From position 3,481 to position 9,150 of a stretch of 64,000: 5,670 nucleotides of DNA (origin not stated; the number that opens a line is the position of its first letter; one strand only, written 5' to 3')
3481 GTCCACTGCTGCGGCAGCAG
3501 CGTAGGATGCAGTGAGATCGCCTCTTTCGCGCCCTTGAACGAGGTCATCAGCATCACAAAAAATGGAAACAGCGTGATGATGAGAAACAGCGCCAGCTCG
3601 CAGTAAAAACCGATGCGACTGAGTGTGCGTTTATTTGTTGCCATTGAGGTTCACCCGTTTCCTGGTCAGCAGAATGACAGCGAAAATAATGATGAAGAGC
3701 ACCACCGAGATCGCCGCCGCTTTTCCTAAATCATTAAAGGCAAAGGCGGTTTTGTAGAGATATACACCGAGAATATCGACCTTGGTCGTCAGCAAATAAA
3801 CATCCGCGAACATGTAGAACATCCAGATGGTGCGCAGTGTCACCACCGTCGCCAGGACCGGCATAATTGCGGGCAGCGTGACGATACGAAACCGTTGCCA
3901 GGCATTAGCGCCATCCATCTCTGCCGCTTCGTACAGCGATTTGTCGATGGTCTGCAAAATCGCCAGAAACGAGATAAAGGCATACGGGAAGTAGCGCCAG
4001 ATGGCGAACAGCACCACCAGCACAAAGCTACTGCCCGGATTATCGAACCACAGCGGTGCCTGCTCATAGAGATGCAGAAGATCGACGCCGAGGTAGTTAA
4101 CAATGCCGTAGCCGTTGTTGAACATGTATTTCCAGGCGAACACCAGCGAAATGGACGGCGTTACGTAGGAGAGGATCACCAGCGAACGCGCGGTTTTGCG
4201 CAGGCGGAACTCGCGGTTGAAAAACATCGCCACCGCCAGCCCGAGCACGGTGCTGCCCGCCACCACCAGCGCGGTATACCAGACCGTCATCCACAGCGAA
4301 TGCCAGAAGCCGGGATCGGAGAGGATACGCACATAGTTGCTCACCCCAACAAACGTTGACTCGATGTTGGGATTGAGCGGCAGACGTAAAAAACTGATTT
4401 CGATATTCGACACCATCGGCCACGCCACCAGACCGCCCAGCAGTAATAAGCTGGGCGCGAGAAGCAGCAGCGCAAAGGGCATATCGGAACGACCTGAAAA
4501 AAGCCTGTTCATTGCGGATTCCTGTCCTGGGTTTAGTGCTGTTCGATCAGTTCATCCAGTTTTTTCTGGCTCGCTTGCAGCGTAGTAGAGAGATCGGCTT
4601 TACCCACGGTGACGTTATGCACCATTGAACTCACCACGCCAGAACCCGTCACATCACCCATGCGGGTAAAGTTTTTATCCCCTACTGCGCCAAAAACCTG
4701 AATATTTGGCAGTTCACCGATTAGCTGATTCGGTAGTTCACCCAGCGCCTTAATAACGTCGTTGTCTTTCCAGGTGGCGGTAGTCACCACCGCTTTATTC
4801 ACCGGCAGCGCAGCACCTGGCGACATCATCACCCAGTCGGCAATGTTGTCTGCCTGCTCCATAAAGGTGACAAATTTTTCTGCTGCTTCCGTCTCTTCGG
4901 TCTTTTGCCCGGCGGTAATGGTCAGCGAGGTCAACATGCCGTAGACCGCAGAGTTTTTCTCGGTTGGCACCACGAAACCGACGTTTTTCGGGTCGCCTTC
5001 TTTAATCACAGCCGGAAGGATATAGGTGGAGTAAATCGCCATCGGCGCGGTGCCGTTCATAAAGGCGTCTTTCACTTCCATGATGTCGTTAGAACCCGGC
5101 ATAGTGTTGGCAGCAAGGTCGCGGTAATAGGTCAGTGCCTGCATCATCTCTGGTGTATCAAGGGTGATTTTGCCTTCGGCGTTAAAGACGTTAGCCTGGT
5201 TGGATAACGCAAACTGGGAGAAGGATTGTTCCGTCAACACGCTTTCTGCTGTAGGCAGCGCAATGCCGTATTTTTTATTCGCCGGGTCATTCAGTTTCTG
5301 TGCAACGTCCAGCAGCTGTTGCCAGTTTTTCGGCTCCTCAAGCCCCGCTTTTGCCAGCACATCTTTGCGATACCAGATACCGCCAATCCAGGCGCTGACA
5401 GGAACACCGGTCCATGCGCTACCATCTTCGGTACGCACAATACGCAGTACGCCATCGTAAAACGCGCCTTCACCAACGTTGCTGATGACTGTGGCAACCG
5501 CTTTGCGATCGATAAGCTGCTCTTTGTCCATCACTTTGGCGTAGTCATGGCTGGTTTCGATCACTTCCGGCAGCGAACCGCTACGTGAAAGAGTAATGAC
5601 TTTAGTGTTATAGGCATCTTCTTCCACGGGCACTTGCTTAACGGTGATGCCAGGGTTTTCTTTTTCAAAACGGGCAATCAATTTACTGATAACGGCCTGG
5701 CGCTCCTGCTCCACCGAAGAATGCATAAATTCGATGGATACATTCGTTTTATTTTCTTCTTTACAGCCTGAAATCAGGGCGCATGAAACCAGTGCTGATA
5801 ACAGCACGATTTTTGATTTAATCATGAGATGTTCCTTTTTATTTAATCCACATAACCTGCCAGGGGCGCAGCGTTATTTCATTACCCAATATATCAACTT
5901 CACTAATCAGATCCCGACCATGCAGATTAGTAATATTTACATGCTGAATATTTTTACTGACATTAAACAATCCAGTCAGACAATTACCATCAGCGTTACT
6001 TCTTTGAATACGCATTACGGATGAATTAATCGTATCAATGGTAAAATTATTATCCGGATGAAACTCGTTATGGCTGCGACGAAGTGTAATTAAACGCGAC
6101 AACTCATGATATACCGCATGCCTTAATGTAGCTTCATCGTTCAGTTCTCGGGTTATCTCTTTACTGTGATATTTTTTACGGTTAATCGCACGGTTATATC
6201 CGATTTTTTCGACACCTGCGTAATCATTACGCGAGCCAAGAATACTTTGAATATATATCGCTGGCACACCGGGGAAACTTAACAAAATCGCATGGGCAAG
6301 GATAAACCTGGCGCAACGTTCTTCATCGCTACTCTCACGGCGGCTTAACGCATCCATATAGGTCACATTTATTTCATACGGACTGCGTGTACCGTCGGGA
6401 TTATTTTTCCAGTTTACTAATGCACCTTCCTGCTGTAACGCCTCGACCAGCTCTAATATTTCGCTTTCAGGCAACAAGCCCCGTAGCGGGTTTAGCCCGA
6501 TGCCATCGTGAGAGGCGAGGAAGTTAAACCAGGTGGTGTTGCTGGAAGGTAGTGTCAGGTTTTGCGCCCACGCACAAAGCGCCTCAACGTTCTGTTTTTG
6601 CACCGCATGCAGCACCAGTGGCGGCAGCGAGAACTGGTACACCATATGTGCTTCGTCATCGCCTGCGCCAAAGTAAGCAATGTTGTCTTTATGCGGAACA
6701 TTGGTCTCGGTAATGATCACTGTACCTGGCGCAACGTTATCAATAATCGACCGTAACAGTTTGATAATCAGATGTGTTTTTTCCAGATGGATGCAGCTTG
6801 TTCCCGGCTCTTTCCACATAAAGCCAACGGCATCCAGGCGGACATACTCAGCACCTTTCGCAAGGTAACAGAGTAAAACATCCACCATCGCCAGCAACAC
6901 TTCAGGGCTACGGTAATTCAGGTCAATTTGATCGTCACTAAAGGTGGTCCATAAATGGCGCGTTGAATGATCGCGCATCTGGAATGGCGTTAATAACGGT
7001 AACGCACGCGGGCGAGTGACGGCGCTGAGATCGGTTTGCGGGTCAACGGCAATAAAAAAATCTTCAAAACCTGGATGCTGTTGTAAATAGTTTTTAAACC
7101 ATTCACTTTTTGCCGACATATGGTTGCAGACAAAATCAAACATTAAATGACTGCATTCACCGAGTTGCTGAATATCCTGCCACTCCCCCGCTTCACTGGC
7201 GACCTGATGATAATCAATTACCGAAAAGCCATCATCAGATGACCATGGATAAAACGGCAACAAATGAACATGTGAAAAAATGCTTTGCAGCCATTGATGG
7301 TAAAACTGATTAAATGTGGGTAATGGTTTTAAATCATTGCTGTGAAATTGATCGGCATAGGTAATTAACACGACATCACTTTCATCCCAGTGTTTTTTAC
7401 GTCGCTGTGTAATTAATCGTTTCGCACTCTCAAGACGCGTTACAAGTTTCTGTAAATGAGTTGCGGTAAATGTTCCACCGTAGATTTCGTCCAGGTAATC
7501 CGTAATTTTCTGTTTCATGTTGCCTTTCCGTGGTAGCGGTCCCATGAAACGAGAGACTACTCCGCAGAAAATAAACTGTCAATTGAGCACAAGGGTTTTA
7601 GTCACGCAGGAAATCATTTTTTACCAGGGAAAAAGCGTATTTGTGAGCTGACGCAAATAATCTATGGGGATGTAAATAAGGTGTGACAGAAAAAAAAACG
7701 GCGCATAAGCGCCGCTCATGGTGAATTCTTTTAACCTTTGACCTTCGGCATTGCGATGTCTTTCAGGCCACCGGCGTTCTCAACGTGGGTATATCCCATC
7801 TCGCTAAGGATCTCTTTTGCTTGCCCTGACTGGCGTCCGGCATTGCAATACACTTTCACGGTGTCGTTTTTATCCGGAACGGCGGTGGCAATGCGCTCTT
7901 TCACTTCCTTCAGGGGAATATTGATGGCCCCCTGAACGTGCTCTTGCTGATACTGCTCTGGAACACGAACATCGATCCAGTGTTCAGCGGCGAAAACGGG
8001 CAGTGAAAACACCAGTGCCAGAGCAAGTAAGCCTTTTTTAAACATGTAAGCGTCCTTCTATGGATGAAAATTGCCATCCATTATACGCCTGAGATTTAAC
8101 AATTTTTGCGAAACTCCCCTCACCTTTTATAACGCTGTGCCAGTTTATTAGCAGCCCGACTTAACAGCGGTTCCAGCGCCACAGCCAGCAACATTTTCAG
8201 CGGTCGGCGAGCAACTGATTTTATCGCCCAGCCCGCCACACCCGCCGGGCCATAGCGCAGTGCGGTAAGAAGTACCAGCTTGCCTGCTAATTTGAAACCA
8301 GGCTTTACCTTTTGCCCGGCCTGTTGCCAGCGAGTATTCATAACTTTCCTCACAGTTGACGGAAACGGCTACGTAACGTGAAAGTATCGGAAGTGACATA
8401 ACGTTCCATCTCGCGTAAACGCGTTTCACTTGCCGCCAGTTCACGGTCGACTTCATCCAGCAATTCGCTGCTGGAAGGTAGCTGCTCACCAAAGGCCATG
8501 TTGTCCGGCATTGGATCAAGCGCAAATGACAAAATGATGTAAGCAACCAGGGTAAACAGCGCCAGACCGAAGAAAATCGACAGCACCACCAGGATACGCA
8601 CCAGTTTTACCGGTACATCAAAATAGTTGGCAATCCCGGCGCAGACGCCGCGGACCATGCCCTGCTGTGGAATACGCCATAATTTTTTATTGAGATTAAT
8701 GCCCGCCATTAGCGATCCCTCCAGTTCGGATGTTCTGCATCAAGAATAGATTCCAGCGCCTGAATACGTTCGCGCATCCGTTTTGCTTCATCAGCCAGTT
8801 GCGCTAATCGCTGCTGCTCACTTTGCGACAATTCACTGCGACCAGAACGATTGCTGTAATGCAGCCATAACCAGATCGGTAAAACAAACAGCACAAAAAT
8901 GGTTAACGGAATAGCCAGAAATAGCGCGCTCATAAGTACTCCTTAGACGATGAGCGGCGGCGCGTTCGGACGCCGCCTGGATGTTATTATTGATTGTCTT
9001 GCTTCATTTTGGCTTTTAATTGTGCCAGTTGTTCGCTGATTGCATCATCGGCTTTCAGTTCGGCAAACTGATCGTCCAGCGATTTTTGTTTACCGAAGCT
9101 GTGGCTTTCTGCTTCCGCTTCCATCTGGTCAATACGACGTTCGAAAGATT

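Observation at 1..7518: ycjMNOPQRS sugar-utilisation and ABC-transport cluster with overlapping gene junctions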

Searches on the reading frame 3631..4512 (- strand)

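Call 6: search_protein_families(proteins=[window:3631-4512:-], library=ncbifam, max_evalue=0.00001)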
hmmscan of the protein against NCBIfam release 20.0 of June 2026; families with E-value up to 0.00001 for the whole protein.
window:3631-4512:- (293 aa): 14 families
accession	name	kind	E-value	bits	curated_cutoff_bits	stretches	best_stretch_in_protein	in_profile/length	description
NF007852.0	PRK10561.1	equivalog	8.3e-29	101.4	335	1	14-281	14-282/295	sn-glycerol-3-phosphate ABC transporter permease UgpA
NF008232.0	PRK10999.1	equivalog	5e-25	88.2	392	1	53-286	263-514/520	maltose ABC transporter permease MalF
NF040931.1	ABC_arch_GlcT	equivalog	3.6e-22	79.3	360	1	23-281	6-265/278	glucose ABC transporter permease GlcT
TIGR03262.1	PhnU2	equivalog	3.4e-19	68.9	593.25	1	49-279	32-252/546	putative 2-aminoethylphosphonate ABC transporter permease subunit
NF011624.0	PRK15050.1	equivalog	1.2e-17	64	247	1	14-284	24-283/297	2-aminoethylphosphonate ABC transporter permease subunit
TIGR03226.1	PhnU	equivalog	7.2e-13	48.7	283.45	1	15-285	43-302/311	2-aminoethylphosphonate ABC transporter permease subunit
NF007044.0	PRK09497.1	equivalog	1.7e-11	44.1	348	1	29-286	23-273/285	spermidine/putrescine ABC transporter permease PotB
TIGR00969.1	3a0106s02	subfamily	5.5e-10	39.1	240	1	55-282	45-263/272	sulfate ABC transporter permease subunit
NF008231.0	PRK10998.1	equivalog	1.8e-08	34.3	261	1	70-279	86-280/296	maltose ABC transporter permease MalG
TIGR02140.1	permease_CysW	equivalog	2.8e-08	33.6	329.1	1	38-286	13-253/261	sulfate ABC transporter permease subunit CysW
NF043074.1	MMSYN1_0196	equivalog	8e-08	31.9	350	1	17-285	13-261/277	spermidine/putrescine ABC transporter permease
TIGR02141.1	modB_ABC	equivalog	2.2e-07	30.7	182.6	1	76-284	3-203/208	molybdate ABC transporter permease subunit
TIGR03255.1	PhnV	equivalog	9e-07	28.8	358.7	1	130-226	112-204/270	2-aminoethylphosphonate ABC transport system, membrane component PhnV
TIGR02139.1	permease_CysT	equivalog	5.9e-06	26.1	246.1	0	50-283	29-255/265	sulfate ABC transporter permease subunit CysT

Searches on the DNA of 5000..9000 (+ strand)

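Call 64: search_dna_similar(query=window:5000-9000:+, collection=ecoli_genomes, mode=near, max_rows=60, rows=spread)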
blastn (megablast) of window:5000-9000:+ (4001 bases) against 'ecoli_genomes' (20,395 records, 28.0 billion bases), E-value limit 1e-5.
Records with a match: 5423; places in all: 5438; records where one place covers at least 80% of the query: 4981.
Genomes with a match: 5423 of 5426; with a place that covers at least 80% of the query: 4981. Places per genome that has any: lowest 1, median 1, highest 3. On chromosomes: 5432 places; on plasmids: 6.
Best place of each record, by identity: >=99% 3093; 95-99% 2313; 90-95% 17.
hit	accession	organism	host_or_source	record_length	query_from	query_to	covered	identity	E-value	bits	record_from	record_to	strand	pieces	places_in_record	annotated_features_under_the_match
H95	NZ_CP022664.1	Escherichia coli strain FORC 064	cucumber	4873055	1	4001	100%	100.0%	0e+0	7389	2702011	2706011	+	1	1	ycjM: glucosylglycerate phosphorylase | ycjN: ABC transporter substrate-binding protein | pspC: envelope stress response membrane protein PspC | pspE: thiosulfate sulfurtransferase PspE | pspB: envelope stress response membrane protein PspB | and 2 other names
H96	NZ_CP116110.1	Escherichia coli strain DETEC-P80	ICU patient rectal swab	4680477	1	4001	100%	100.0%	0e+0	7384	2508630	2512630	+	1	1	ycjM: glucosylglycerate phosphorylase | ycjN: ABC transporter substrate-binding protein | pspC: envelope stress response membrane protein PspC | pspE: thiosulfate sulfurtransferase PspE | pspB: envelope stress response membrane protein PspB | and 2 other names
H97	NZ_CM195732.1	Escherichia coli strain P377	Lettuce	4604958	1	4001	100%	100.0%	0e+0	7384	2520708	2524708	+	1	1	ycjM: glucosylglycerate phosphorylase | ycjN: ABC transporter substrate-binding protein | pspC: envelope stress response membrane protein PspC | pspE: thiosulfate sulfurtransferase PspE | pspB: envelope stress response membrane protein PspB | and 2 other names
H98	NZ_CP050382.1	Escherichia coli strain 52148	Homo sapiens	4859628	1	4001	100%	100.0%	0e+0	7378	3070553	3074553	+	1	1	ycjM: glucosylglycerate phosphorylase | ycjN: ABC transporter substrate-binding protein | pspC: envelope stress response membrane protein PspC | pspE: thiosulfate sulfurtransferase PspE | pspB: envelope stress response membrane protein PspB | and 2 other names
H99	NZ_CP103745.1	Escherichia coli strain 3090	Homo sapiens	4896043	1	4001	100%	100.0%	0e+0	7378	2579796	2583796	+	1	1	ycjM: glucosylglycerate phosphorylase | ycjN: ABC transporter substrate-binding protein | pspC: envelope stress response membrane protein PspC | pspE: thiosulfate sulfurtransferase PspE | pspB: envelope stress response membrane protein PspB | and 2 other names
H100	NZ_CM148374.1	Escherichia coli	Canis lupus familiaris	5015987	1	4001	100%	100.0%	0e+0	7378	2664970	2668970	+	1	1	ycjM: glucosylglycerate phosphorylase | ycjN: ABC transporter substrate-binding protein | pspC: envelope stress response membrane protein PspC | pspE: thiosulfate sulfurtransferase PspE | pspB: envelope stress response membrane protein PspB | and 2 other names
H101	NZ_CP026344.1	Escherichia coli strain 8FA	not applicable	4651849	1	4001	100%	99.9%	0e+0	7372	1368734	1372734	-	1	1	ycjM: glucosylglycerate phosphorylase | ycjN: ABC transporter substrate-binding protein | pspC: envelope stress response membrane protein PspC | pspE: thiosulfate sulfurtransferase PspE | pspB: envelope stress response membrane protein PspB | and 2 other names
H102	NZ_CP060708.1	Escherichia coli strain MFDpir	not applicable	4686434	1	4001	100%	99.9%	0e+0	7372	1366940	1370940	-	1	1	ycjM: glucosylglycerate phosphorylase | ycjN: ABC transporter substrate-binding protein | pspC: envelope stress response membrane protein PspC | pspE: thiosulfate sulfurtransferase PspE | pspB: envelope stress response membrane protein PspB | and 2 other names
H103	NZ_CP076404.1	Escherichia coli strain K-12 substr. AB1157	Laboratory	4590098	1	4001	100%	99.9%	0e+0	7372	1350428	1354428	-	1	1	ycjM: glucosylglycerate phosphorylase | ycjN: ABC transporter substrate-binding protein | pspC: envelope stress response membrane protein PspC | pspE: thiosulfate sulfurtransferase PspE | pspB: envelope stress response membrane protein PspB | and 2 other names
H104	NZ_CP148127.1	Escherichia coli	missing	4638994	1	4001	100%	99.9%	0e+0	7372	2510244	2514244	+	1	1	ycjM: glucosylglycerate phosphorylase | ycjN: ABC transporter substrate-binding protein | pspC: envelope stress response membrane protein PspC | pspE: thiosulfate sulfurtransferase PspE | pspB: envelope stress response membrane protein PspB | and 2 other names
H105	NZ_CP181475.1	Escherichia coli strain C600-p2-V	conjugation assay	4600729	1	4001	100%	99.9%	0e+0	7372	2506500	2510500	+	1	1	ycjM: glucosylglycerate phosphorylase | ycjN: ABC transporter substrate-binding protein | pspC: envelope stress response membrane protein PspC | pspE: thiosulfate sulfurtransferase PspE | pspB: envelope stress response membrane protein PspB | and 2 other names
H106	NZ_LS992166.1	Escherichia coli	-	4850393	1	4001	100%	99.9%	0e+0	7371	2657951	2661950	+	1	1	ycjM: glucosylglycerate phosphorylase | ycjN: ABC transporter substrate-binding protein | pspC: envelope stress response membrane protein PspC | pspE: thiosulfate sulfurtransferase PspE | pspB: envelope stress response membrane protein PspB | and 2 other names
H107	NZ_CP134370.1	Escherichia coli strain TUM12357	Chicken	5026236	1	4001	100%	99.9%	0e+0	7365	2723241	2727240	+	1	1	ycjM: glucosylglycerate phosphorylase | ycjN: ABC transporter substrate-binding protein | pspC: envelope stress response membrane protein PspC | pspE: thiosulfate sulfurtransferase PspE | pspB: envelope stress response membrane protein PspB | and 2 other names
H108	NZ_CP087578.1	Escherichia coli strain OSUCMP42NDM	Free-range White-tailed deer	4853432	1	4001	100%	99.8%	0e+0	7356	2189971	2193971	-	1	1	ycjM: glucosylglycerate phosphorylase | ycjN: ABC transporter substrate-binding protein | pspC: envelope stress response membrane protein PspC | pspE: thiosulfate sulfurtransferase PspE | pspB: envelope stress response membrane protein PspB | and 2 other names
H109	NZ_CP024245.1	Escherichia coli O27:H7 strain B4103-1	missing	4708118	1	4001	100%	99.8%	0e+0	7350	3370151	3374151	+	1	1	ycjM: glucosylglycerate phosphorylase | ycjN: ABC transporter substrate-binding protein | pspC: envelope stress response membrane protein PspC | pspE: thiosulfate sulfurtransferase PspE | pspB: envelope stress response membrane protein PspB | and 2 other names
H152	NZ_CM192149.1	Escherichia coli strain Ec-U3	Homo sapiens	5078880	2713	4001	32%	97.9%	0e+0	2231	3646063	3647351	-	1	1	pspC: envelope stress response membrane protein PspC | pspE: thiosulfate sulfurtransferase PspE | pspB: envelope stress response membrane protein PspB | pspD: phage shock protein PspD | pspA: phage shock protein PspA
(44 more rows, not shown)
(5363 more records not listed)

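Call 65: get_annotated_region(hit=H152, flank=6000)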
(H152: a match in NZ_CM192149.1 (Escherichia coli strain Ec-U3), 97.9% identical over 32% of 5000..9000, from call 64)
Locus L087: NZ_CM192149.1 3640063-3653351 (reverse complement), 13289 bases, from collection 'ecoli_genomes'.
description: Escherichia coli strain Ec-U3 chromosome, whole genome shotgun sequence
organism: Escherichia coli strain Ec-U3 (NCBI taxid 562)
replicon: chromosome; assembly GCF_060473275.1
host: Homo sapiens; source: urine; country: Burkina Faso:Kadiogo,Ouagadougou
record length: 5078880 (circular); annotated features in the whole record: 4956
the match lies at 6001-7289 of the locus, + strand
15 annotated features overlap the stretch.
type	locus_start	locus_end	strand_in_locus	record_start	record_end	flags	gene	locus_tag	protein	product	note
CDS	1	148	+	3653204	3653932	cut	mpaA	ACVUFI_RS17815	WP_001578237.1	murein tripeptide amidase MpaA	-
CDS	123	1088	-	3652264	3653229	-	ycjG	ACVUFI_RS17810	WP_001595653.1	L-Ala-D/L-Glu epimerase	-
CDS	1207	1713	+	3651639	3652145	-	tpx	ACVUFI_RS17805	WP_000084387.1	thiol peroxidase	-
CDS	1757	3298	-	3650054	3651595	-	tyrR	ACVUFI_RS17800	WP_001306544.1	transcriptional regulator TyrR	-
CDS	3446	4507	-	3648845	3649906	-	ycjF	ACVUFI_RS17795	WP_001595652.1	YcjF family protein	-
CDS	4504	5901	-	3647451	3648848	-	ycjX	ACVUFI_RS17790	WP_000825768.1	YcjX family GTP-binding protein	-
CDS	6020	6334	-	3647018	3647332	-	pspE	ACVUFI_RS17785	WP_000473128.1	thiosulfate sulfurtransferase PspE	-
CDS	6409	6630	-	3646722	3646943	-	pspD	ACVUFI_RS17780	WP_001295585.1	phage shock protein PspD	-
CDS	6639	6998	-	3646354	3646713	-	pspC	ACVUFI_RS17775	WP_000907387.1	envelope stress response membrane protein PspC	-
CDS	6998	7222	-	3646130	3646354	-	pspB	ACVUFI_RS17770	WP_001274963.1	envelope stress response membrane protein PspB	-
CDS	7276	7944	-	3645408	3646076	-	pspA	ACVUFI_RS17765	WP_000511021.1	phage shock protein PspA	-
CDS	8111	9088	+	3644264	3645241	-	pspF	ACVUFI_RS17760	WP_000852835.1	phage shock protein operon transcriptional activator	-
CDS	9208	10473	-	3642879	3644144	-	puuE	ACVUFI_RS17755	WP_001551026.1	4-aminobutyrate transaminase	-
CDS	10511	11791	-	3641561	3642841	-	puuB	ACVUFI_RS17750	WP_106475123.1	gamma-glutamylputrescine oxidase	-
CDS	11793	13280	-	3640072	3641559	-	puuC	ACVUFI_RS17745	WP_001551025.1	aldehyde dehydrogenase PuuC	-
